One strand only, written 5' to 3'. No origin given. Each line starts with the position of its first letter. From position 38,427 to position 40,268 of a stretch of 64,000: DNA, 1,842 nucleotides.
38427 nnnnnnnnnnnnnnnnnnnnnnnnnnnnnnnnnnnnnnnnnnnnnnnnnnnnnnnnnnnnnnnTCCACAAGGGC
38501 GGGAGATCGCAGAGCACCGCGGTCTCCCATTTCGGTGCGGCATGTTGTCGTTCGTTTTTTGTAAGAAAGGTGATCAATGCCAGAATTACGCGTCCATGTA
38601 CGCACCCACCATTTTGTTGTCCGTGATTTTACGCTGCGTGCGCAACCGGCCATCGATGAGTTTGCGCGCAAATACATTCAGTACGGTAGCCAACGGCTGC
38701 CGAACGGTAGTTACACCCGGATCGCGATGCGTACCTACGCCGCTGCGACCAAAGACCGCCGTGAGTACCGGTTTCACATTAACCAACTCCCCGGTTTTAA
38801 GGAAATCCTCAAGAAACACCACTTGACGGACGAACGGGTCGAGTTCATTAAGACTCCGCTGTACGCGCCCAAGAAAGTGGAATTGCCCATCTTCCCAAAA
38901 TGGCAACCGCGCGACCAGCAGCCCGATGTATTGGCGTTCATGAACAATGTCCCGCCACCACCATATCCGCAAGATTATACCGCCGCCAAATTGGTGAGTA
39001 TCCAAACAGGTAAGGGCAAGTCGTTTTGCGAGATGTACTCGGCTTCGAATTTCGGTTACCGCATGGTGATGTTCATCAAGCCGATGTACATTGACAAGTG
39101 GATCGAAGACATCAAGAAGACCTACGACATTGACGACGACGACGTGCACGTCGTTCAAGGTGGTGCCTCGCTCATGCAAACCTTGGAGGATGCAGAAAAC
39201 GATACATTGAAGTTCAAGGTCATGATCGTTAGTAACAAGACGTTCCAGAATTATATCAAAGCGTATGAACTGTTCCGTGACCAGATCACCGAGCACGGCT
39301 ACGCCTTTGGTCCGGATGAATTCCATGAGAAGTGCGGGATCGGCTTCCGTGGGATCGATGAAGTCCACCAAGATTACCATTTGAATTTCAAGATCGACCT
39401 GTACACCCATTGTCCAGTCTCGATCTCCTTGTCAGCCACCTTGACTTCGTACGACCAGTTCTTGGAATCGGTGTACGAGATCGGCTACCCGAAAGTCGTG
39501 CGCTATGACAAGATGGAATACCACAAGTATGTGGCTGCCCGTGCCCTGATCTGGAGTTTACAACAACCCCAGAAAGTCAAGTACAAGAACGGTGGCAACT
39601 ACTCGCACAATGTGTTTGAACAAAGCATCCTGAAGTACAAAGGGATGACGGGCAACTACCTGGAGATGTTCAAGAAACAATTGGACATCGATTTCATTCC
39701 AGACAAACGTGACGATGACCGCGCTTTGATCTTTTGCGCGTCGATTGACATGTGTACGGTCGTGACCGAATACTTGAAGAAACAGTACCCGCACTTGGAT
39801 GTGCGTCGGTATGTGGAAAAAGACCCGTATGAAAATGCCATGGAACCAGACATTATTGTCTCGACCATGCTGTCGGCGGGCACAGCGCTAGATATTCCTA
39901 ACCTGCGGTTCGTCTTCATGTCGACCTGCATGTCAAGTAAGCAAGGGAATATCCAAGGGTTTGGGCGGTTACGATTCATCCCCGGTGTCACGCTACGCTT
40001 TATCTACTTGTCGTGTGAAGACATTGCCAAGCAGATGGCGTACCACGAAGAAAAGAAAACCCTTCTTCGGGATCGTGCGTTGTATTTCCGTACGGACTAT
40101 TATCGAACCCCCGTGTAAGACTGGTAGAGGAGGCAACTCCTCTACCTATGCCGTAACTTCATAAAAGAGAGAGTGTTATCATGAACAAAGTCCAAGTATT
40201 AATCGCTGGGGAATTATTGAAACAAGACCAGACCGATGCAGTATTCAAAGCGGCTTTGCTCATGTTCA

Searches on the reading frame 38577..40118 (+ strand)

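Call 8: search_protein_families(library=pfam, proteins=[window:38577-40118:+], max_evalue=0.1)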
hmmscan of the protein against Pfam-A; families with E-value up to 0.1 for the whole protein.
window:38577-40118:+ (513 aa): 2 families
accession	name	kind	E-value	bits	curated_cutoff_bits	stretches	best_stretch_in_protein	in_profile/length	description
PF00271.37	Helicase_C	-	0.0011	19.6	23.5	1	373-464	9-105/110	Helicase conserved C-terminal domain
PF16829.10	ATR13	-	0.061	14.1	25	0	394-413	57-76/101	Avirulence protein ATR13, RxLR effector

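Call 9: search_protein_families(library=phrogs, proteins=[window:38577-40118:+], max_evalue=0.001)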
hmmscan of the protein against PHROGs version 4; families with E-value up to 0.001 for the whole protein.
window:38577-40118:+ (513 aa): 1 family
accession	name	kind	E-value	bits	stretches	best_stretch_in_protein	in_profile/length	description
phrog_16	-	DNA, RNA and nucleotide metabolism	3.7e-29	102.6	1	38-466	98-584/986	DNA helicase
